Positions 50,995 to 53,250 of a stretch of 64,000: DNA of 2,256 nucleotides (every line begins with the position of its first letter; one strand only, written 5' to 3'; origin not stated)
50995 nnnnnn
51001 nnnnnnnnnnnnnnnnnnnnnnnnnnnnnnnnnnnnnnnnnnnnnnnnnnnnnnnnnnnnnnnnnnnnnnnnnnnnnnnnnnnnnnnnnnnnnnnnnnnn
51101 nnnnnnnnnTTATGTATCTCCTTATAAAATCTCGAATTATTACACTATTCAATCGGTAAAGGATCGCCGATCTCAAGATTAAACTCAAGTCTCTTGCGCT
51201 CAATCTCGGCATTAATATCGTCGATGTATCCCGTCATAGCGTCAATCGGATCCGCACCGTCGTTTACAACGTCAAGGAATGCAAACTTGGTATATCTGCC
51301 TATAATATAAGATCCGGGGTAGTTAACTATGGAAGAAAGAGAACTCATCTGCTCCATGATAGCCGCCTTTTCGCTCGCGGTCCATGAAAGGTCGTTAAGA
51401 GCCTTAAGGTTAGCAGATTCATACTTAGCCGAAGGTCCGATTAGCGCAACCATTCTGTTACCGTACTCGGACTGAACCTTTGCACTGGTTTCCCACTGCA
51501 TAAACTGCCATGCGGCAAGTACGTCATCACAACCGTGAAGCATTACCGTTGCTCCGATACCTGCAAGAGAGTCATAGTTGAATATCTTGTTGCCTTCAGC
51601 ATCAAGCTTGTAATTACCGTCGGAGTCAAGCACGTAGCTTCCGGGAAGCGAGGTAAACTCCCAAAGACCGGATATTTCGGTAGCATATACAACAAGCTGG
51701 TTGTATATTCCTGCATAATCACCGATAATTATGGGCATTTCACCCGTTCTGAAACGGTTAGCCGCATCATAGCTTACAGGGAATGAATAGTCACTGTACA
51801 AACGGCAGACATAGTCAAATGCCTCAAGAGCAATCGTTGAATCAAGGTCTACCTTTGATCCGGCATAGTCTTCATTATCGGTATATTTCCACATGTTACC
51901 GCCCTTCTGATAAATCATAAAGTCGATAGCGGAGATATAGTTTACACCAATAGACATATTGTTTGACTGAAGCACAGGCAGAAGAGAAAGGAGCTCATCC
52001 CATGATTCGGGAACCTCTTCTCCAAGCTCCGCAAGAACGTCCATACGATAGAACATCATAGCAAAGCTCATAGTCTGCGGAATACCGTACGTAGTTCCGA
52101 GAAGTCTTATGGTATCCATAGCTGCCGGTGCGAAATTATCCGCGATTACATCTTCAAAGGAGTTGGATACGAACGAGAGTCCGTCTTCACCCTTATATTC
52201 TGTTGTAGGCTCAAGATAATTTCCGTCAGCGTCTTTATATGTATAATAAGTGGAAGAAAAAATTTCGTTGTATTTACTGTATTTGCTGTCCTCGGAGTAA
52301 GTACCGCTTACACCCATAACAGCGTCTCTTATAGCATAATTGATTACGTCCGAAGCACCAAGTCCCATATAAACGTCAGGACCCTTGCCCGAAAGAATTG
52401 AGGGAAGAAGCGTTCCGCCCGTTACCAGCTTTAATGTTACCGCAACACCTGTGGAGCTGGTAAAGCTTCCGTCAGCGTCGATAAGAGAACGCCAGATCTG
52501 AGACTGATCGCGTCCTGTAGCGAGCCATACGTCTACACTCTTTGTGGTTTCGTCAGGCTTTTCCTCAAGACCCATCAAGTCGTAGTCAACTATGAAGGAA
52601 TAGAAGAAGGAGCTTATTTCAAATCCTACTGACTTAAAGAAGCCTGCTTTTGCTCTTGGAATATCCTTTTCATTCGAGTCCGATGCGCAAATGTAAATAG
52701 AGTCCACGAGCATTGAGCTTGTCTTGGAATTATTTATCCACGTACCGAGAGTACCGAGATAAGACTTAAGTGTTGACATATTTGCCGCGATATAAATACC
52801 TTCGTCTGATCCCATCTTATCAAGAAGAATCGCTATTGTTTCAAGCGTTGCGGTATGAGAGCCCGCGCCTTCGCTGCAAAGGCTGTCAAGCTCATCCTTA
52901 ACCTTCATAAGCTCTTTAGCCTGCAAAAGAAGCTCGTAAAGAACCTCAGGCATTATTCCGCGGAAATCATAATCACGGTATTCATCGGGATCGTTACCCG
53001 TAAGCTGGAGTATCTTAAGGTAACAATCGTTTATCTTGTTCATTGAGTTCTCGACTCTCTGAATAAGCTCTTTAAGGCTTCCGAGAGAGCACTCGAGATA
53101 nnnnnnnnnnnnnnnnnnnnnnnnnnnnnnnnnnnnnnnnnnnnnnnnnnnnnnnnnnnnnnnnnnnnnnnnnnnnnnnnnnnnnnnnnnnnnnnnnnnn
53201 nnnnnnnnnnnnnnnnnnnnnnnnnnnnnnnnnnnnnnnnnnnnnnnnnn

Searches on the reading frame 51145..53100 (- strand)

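Call 70: search_protein_families(library=pfam, proteins=[window:51145-53100:-], max_evalue=0.01)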
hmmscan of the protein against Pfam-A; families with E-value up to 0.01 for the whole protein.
window:51145-53100:- (651 aa): 1 family
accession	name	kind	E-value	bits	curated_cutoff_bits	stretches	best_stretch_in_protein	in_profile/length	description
PF13416.11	SBP_bac_8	-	3.9e-13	50.3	27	1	284-548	47-254/279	Bacterial extracellular solute-binding protein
